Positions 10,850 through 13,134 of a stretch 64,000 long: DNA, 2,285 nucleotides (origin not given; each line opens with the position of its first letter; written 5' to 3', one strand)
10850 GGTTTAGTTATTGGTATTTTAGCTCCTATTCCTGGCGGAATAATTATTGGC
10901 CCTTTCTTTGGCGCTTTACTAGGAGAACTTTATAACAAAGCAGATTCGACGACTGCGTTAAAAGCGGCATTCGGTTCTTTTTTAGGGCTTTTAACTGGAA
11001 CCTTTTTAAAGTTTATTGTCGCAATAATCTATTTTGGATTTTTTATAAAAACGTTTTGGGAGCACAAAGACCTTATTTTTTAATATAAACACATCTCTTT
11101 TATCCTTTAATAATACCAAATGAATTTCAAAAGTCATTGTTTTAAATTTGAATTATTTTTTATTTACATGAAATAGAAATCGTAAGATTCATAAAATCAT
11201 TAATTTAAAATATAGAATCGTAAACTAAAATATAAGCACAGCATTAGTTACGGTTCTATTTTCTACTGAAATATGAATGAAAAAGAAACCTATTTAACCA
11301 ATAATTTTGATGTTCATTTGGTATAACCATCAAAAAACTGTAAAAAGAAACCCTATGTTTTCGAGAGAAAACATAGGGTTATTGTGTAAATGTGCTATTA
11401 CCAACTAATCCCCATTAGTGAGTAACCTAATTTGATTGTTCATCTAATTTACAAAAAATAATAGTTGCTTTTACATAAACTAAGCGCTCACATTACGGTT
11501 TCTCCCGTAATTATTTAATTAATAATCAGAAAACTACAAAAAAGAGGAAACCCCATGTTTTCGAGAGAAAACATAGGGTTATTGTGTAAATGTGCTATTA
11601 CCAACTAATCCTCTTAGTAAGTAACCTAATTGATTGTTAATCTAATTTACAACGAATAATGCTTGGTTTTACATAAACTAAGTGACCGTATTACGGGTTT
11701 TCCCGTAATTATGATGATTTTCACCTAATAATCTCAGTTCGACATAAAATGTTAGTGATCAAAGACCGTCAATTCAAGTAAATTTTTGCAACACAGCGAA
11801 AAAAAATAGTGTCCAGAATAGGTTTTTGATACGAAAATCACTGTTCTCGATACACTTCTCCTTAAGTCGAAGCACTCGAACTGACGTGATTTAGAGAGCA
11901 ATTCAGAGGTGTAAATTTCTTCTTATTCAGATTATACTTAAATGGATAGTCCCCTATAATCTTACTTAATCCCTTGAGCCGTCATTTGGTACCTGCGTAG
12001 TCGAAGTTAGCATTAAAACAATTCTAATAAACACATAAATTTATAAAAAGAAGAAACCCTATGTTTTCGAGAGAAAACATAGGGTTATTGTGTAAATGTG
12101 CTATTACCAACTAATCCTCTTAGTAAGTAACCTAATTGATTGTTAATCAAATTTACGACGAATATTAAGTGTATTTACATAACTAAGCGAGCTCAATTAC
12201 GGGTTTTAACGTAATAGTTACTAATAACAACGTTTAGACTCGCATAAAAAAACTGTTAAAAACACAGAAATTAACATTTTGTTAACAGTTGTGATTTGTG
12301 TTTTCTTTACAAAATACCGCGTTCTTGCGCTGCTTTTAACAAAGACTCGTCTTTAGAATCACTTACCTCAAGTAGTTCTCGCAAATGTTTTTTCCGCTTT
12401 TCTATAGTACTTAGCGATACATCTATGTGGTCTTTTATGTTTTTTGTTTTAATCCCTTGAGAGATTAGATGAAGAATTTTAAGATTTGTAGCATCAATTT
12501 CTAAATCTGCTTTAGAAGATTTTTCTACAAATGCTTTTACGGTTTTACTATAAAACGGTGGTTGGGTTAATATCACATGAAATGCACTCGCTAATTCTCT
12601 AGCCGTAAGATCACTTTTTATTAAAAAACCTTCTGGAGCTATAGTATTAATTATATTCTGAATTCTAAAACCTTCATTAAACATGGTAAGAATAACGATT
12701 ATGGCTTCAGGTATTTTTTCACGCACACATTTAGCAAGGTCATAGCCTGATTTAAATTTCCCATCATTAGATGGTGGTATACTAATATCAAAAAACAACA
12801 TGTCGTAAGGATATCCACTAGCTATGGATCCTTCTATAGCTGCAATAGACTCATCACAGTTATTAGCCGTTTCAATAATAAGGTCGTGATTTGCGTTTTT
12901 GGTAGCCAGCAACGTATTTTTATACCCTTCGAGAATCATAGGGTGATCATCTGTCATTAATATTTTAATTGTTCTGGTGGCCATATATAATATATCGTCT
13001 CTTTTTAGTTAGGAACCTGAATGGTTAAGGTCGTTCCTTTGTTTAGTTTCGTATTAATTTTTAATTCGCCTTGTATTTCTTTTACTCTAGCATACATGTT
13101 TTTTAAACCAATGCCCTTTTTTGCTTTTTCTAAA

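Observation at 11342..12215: Three tandem paralogous terminator-bearing sRNA-like units in a 1.2-kb gene-free gap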

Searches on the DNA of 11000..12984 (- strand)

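Call 5: search_rna_families(source=window, start=11000, end=12400, threshold=evalue, max_evalue=10, show_alignments=4)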
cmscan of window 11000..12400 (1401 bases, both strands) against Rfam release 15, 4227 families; matches with E-value up to 10: 6.
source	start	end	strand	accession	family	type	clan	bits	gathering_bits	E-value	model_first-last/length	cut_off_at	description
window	12037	12127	-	RF02621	BSnc120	Gene; sRNA;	-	21.8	114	0.054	1-88/88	no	Brucella sRNA 120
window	11322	11381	+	RF03065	IS605-orfB-I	Gene; sRNA;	-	19.3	94.2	0.16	139-207/214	no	IS605-orfB-I RNA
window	11731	11820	-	RF01506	Afu_294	Gene; snRNA; snoRNA; CD-box;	-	16.5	43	2.6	1-83/83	no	A. fumigatus snoRNA Afu_294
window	11905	12087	+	RF01822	RsaJ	Gene; sRNA;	-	14.8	100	1.1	1-287/287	no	RNA Staph. aureus A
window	11458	11581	+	RF01822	RsaJ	Gene; sRNA;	-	14.1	100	1.7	1-287/287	no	RNA Staph. aureus A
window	11222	11281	+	RF01880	Xist_exon1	Gene; lncRNA;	-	12.8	50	1.6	1-85/85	no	X-chromosome inactivation gene exon 1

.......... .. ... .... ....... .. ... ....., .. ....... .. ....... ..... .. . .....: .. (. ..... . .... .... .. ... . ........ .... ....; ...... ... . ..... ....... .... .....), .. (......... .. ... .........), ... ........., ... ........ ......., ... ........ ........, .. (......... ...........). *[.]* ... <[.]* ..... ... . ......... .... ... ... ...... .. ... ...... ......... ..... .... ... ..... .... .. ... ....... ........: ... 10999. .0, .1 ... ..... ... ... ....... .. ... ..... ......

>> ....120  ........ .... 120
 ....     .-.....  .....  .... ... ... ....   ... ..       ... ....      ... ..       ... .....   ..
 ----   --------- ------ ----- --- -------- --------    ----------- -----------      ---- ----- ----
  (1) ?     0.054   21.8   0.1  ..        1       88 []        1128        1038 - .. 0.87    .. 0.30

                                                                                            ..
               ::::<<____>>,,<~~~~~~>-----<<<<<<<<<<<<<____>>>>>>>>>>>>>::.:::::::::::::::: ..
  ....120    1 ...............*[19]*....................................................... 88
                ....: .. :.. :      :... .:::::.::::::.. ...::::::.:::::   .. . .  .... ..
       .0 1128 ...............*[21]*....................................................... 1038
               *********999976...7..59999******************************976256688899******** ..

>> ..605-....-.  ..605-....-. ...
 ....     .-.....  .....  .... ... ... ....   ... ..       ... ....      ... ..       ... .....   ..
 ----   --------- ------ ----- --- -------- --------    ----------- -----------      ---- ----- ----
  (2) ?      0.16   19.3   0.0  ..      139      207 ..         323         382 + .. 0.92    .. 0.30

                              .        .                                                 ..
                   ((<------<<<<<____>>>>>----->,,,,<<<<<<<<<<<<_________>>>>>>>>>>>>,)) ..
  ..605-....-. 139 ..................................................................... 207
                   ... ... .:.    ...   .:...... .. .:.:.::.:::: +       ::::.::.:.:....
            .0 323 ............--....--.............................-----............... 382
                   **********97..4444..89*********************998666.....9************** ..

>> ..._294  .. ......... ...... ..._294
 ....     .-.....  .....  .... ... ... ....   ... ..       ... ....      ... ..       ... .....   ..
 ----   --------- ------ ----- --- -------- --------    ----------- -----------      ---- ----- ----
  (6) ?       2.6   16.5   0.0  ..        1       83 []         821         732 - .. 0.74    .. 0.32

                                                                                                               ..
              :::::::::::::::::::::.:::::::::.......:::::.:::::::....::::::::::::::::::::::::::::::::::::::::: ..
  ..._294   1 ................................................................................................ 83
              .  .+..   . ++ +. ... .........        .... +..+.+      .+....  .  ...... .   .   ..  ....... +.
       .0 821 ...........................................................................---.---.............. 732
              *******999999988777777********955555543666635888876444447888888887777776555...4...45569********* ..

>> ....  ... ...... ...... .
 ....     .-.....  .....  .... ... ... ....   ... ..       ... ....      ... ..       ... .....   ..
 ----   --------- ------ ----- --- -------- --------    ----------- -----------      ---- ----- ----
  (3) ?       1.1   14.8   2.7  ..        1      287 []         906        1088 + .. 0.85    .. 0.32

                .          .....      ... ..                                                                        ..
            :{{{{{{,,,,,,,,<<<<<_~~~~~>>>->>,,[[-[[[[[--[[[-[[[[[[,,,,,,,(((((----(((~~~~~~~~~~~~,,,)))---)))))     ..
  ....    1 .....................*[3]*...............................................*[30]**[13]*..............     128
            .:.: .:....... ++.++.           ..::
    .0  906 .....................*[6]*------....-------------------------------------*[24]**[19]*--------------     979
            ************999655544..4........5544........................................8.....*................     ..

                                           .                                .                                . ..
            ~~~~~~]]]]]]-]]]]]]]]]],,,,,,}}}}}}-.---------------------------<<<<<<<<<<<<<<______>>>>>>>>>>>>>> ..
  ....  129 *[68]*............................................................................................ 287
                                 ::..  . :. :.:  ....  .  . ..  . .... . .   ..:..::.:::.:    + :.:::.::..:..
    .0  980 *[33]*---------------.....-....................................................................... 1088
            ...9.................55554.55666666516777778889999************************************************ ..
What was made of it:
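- On Any curated RNA family (Rfam 15, 4227 models): The region at E up to 10 gives only sub-threshold noise, driven mainly by the terminator hairpin (best 21.8 bits against 114 needed, call 5).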

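Call 36: search_rna_families(sources=[L006, L007, L100, L051, L042, L080, L048, L056], threshold=gathering)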
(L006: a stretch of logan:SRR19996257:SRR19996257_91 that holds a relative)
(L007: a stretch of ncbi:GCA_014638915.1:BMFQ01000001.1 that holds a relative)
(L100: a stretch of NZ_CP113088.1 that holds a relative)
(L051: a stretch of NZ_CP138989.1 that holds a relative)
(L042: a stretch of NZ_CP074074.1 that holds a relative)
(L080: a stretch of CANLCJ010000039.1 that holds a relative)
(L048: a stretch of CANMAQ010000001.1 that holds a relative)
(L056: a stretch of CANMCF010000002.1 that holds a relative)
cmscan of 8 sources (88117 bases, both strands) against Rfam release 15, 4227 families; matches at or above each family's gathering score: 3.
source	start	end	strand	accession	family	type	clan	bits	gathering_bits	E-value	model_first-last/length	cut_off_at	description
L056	2604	2677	+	RF00005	tRNA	Gene; tRNA;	CL00001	69.6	29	5.6e-13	1-71/71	no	tRNA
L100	415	488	+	RF00005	tRNA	Gene; tRNA;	CL00001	55.3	29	4.9e-09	1-71/71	no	tRNA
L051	5120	5193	+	RF01705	Flavo-1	Gene; sRNA;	-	50.4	42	8.9e-08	1-76/76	no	Flavo-1 RNA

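Call 37: search_rna_families(source=L006, start=10676, end=10960, threshold=evalue, max_evalue=10)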
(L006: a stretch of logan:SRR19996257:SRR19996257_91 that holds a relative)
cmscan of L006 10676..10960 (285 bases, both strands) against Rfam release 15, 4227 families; matches with E-value up to 10: 7.
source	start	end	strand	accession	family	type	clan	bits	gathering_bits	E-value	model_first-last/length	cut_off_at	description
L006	10797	10929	-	RF02446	SpR18_sRNA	Gene; sRNA;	-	24.1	60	0.31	1-132/132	no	Streptococcus sRNA SpR18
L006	10720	10797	+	RF01401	rseX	Gene; sRNA;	-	23.1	50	0.87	1-94/94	no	rseX Hfq binding RNA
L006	10827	10886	-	RF01428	snoR128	Gene; snRNA; snoRNA; CD-box;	-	20.4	40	1.4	1-91/91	no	small nucleolar RNA snoR128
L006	10699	10791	+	RF01457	rli22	Gene; sRNA;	CL00114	14.8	80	6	1-111/111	no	Listeria sRNA rli22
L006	10874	10943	-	RF01410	BsrC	Gene; sRNA;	-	14.3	38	4.3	1-87/87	no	BsrC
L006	10779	10841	-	RF01414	Dicty_Class_I_RNA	Gene;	-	14.3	41.5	5.8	1-56/56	no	Class I RNA from Dictyostelium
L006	10714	10783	+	RF02368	Yfr21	Gene; sRNA;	-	14.2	100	6.8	1-205/205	no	Cyanobacterial functional RNA 21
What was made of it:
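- On Any curated RNA family (Rfam 15, 4227 models): Eight related loci and the Pseudalgibacter gap give nothing at the element (calls 36, 37).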

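Call 46: build_rna_model(alignment_id=A3, structure=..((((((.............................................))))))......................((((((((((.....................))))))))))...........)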
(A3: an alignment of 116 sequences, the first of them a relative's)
Model R1 built from alignment A3 (116 sequences, 133 columns); structure: as given.
model positions 104; base pairs 16; branch points 1; effective number of sequences 2.11; information 0.59 bits per position. Calibrated on 0.2 Mb of random sequence (short: E-values are rough).
structure used (alignment columns):
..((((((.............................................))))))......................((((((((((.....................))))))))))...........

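Call 47: search_with_rna_model(model_id=R1, source=window, filters=off, max_evalue=10, show_alignments=3)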
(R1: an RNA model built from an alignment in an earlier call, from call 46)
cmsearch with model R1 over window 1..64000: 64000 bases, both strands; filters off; matches with E-value up to 10: 43.
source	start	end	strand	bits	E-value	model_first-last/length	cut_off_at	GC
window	12044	12149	-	64.8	6.2e-10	1-104/104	no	0.3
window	11538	11643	-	59.5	6.3e-09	1-104/104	no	0.32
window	11338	11445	-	56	3e-08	1-104/104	no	0.33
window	33669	33786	-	21.5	0.13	1-104/104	no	0.31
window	11477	11591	+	21.4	0.14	1-104/104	no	0.32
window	26166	26261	+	20.1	0.25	1-104/104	no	0.27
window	30528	30622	-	19.4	0.34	1-104/104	no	0.24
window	12025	12097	+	19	0.4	1-104/104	no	0.25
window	59138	59218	+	18.7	0.46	1-104/104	no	0.23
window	11304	11391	+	18.6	0.48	1-104/104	no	0.28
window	10743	10845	-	18.6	0.48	1-104/104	no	0.34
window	49979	50058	-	17.6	0.73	1-104/104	no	0.24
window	34091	34192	+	17.5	0.79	1-104/104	no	0.27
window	48818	48902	-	17.3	0.84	1-104/104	no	0.25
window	60816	60921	+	17.2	0.89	1-104/104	no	0.27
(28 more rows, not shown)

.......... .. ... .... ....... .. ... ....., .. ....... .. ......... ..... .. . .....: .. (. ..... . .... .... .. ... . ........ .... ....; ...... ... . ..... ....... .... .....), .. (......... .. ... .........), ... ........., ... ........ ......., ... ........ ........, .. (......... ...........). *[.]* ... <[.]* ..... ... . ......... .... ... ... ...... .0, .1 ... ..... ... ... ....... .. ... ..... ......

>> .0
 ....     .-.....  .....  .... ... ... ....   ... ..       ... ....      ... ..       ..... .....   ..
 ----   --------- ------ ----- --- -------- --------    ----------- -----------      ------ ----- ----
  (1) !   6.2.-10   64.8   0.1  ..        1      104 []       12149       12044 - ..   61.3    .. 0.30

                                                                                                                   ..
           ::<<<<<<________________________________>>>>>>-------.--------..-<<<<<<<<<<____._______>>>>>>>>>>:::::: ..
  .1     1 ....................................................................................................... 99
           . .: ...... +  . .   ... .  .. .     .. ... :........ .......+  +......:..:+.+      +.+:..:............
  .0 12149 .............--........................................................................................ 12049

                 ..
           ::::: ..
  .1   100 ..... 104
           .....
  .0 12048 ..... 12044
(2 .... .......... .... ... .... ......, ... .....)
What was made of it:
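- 12044..12144 (-): Small-RNA gene copy C: predicted transcript of about 100 nt, from roughly 4 nt after the -7 box to the end of the U-run. The covariance model scores 64.8 bits, E = 6e-10, over 12044-12149 (call 47).
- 11538..11638 (-): Small-RNA gene copy B: predicted transcript of about 100 nt. The covariance model scores 59.5 bits over 11538-11643 (call 47).
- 11340..11440 (-): Small-RNA gene copy A: predicted transcript of about 100 nt. This is the most diverged copy. The covariance model scores 56.0 bits over 11338-11445 (call 47).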
